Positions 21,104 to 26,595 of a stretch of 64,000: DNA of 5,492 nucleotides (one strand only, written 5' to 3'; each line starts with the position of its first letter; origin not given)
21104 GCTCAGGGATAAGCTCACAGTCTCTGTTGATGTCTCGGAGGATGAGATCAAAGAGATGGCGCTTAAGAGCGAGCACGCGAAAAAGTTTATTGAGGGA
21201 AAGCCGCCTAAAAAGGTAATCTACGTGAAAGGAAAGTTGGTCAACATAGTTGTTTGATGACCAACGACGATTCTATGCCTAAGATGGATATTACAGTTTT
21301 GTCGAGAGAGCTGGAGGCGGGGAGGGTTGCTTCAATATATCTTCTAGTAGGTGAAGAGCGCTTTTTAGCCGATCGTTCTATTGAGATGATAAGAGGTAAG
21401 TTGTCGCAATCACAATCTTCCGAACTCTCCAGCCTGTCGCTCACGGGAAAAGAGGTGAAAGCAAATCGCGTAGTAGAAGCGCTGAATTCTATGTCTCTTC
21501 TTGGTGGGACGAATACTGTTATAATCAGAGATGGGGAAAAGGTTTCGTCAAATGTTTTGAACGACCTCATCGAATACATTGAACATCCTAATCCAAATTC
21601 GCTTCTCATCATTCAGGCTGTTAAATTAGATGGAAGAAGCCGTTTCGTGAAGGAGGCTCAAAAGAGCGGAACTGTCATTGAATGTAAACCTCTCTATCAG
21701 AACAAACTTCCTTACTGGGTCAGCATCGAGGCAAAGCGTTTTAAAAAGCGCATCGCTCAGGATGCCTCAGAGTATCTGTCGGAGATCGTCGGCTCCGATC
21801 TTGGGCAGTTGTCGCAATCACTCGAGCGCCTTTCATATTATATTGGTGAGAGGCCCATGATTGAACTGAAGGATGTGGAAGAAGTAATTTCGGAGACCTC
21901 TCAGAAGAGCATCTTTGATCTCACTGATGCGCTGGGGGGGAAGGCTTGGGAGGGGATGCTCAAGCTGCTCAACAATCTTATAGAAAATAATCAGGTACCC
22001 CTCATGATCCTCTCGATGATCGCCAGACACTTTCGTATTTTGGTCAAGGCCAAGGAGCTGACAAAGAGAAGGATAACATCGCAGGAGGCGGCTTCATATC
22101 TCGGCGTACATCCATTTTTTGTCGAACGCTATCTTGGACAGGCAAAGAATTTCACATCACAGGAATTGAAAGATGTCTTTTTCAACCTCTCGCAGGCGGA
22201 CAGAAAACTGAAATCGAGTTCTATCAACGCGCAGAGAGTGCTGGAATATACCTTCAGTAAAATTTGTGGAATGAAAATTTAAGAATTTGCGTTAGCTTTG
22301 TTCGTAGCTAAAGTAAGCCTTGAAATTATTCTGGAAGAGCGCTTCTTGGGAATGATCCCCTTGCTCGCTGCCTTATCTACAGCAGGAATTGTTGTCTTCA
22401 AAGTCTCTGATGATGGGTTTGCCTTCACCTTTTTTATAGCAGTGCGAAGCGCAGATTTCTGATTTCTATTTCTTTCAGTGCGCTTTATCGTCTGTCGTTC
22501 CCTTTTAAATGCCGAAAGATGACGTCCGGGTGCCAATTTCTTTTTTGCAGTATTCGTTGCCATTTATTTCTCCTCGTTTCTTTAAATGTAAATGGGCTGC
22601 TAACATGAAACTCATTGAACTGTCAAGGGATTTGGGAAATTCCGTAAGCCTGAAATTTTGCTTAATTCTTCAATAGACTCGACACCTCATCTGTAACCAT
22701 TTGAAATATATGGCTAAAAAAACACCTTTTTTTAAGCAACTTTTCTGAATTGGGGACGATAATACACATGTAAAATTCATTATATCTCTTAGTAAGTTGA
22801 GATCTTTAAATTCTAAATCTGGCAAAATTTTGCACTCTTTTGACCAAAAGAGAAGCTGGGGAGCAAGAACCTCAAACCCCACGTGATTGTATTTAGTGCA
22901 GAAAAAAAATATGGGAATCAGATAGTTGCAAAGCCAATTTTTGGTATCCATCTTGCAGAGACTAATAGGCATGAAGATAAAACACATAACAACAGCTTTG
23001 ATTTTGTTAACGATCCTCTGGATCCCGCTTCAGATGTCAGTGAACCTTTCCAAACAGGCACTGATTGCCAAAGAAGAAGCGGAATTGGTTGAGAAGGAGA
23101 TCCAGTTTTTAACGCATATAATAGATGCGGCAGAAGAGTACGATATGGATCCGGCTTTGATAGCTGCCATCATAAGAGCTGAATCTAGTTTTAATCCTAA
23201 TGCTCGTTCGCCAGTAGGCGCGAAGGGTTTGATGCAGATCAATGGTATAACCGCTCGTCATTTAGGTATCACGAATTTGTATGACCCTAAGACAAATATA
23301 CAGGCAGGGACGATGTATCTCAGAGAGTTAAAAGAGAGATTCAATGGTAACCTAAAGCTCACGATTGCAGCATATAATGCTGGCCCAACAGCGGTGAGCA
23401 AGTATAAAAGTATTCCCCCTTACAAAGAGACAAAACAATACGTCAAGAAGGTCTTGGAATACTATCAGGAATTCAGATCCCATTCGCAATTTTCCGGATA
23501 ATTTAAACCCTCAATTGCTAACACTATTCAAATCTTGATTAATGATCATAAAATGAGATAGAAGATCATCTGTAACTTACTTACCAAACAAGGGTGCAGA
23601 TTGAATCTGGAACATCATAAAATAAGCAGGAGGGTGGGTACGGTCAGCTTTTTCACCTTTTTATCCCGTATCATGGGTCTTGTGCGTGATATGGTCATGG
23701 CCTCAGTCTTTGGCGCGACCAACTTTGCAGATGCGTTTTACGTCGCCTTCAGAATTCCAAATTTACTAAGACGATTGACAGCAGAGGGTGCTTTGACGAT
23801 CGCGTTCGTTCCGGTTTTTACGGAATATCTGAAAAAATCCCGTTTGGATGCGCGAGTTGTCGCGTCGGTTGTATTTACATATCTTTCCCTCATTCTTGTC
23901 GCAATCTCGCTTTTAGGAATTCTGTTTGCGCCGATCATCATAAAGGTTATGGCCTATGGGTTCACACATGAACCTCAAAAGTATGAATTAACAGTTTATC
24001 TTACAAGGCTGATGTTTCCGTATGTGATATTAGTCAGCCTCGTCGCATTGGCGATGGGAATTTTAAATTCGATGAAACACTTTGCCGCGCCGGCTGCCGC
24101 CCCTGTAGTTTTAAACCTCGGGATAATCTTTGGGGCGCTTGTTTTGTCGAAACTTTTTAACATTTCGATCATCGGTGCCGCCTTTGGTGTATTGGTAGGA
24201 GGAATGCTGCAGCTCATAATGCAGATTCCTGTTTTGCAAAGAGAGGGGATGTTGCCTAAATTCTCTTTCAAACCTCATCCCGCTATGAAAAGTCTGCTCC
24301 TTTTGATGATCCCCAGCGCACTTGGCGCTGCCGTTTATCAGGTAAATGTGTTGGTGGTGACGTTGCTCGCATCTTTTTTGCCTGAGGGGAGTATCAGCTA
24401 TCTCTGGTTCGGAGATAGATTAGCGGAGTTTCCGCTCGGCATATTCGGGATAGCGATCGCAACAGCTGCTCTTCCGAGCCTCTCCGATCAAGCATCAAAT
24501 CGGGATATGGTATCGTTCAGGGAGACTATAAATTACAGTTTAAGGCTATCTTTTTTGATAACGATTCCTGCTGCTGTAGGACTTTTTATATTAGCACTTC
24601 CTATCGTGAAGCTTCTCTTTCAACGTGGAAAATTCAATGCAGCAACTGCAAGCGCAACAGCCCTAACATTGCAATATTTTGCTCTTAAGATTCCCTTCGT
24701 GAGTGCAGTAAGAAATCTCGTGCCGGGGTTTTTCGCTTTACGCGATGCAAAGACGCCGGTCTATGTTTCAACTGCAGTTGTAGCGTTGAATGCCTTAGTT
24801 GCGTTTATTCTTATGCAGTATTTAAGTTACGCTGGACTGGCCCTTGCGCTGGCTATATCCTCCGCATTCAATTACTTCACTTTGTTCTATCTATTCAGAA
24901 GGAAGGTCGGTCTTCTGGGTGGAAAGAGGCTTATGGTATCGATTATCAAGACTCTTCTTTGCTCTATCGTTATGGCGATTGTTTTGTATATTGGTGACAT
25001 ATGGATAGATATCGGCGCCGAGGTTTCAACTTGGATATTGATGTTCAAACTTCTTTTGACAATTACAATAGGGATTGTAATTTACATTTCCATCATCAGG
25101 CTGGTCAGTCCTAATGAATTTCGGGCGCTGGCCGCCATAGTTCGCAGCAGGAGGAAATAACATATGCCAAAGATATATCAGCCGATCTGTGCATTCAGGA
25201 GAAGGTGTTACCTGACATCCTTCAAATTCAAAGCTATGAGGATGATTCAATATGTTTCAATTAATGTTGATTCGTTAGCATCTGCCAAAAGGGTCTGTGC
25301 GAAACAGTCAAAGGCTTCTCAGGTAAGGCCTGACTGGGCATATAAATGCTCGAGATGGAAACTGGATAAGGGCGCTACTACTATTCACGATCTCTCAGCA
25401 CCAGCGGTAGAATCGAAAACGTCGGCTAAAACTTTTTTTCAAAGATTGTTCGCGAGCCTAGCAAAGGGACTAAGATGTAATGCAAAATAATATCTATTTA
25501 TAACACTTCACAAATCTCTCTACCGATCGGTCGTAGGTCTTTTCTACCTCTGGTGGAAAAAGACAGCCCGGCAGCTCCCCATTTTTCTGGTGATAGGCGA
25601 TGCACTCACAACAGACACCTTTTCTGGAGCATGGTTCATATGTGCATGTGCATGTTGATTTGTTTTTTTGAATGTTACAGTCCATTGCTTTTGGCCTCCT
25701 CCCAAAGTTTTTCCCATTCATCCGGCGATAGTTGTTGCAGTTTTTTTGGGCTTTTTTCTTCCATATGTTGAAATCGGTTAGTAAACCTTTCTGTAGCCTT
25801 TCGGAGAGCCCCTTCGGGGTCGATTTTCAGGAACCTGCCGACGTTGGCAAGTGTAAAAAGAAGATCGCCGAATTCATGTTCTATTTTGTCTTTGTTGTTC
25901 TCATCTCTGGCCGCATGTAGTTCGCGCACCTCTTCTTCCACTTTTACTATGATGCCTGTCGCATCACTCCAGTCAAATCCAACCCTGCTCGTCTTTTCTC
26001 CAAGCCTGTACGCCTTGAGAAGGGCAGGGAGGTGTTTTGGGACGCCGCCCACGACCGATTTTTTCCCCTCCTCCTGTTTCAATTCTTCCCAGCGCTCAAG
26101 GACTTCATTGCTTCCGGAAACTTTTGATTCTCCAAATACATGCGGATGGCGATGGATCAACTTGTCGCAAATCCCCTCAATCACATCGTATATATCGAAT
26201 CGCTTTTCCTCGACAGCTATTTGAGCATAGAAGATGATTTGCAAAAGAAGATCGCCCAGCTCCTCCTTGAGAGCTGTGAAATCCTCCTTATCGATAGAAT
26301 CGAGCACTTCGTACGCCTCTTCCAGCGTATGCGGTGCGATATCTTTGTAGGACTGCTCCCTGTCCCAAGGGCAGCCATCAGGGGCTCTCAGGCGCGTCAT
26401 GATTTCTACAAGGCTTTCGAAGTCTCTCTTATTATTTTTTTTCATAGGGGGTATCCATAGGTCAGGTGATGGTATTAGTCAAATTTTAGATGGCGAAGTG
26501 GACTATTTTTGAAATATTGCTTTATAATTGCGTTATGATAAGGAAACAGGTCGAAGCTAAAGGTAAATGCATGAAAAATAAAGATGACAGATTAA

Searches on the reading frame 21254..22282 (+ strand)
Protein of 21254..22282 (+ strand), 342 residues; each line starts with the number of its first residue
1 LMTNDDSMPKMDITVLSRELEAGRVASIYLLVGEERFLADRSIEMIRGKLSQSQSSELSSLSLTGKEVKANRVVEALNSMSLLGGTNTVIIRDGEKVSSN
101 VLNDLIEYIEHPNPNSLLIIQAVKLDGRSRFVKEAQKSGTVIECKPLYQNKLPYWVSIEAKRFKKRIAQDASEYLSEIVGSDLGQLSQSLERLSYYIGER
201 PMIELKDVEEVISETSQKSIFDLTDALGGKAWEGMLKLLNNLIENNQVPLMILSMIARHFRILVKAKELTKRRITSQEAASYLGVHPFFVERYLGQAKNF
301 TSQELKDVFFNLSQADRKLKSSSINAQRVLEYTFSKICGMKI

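Call 94: search_protein_families(library=pfam, proteins=[window:21254-22282:+], max_evalue=0.0001)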
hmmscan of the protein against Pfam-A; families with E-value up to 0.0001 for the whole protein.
window:21254-22282:+ (342 aa): 3 families
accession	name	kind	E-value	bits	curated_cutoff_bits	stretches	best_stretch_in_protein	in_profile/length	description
PF21694.2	DNA_pol3_delta_C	-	4e-30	104.7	27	1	218-336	2-120/121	DNA polymerase III delta subunit, C-terminal domain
PF06144.19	DNA_pol3_delta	-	1e-17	64.7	21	1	29-145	1-124/124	DNA polymerase III, delta subunit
PF13177.12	DNA_pol3_delta2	-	3.7e-05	24.2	27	0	53-122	66-138/161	DNA polymerase III, delta subunit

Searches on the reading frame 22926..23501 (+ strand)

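Call 95: search_protein_families(library=pfam, proteins=[window:22926-23501:+], max_evalue=0.0001)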
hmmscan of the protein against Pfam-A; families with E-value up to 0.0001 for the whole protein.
window:22926-23501:+ (191 aa): 1 family
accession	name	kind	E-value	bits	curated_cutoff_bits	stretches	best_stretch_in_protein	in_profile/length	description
PF01464.25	SLT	-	5.4e-32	110.2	21.3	1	65-171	3-115/117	Transglycosylase SLT domain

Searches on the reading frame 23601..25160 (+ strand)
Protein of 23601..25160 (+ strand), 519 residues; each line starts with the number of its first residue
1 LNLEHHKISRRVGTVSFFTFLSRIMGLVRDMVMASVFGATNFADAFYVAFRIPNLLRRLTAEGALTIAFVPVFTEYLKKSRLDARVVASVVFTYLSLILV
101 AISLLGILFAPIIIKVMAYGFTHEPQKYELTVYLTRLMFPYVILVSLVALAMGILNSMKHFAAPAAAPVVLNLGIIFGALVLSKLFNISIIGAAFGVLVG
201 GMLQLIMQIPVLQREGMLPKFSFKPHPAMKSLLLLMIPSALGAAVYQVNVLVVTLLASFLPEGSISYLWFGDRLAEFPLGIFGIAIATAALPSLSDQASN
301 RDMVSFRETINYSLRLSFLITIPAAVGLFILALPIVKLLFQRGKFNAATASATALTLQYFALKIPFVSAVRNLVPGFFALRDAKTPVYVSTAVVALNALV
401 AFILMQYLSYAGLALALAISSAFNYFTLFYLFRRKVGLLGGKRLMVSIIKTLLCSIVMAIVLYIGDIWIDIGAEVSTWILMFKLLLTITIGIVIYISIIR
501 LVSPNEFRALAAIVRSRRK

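Call 11: search_protein_families(library=ncbifam, proteins=[window:23601-25160:+], max_evalue=0.00001)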
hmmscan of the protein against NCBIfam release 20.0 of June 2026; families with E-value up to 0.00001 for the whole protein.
window:23601-25160:+ (519 aa): 3 families
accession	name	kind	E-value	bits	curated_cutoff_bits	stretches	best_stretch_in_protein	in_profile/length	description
TIGR01695.1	murJ_mviN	equivalog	4.6e-128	428.1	235.55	1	12-508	6-502/506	murein biosynthesis integral membrane protein MurJ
TIGR02900.1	spore_V_B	equivalog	1.9e-08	33.5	372.3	1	277-497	283-487/488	stage V sporulation protein B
TIGR00797.1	matE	subfamily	6e-06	25.4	147.4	0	274-439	36-201/396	MATE family efflux transporter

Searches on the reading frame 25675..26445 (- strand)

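Call 95: search_protein_families(library=pfam, proteins=[window:25675-26445:-], max_evalue=0.0001)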
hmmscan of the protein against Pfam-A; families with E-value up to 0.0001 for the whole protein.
window:25675-26445:- (256 aa): 2 families
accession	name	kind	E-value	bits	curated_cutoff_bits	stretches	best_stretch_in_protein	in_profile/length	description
PF03819.22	MazG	-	3.2e-36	123.9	22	2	31-104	1-74/74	MazG nucleotide pyrophosphohydrolase domain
PF01503.22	PRA-PH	-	1.9e-07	31.9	21.3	0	167-219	32-84/86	Phosphoribosyl-ATP pyrophosphohydrolase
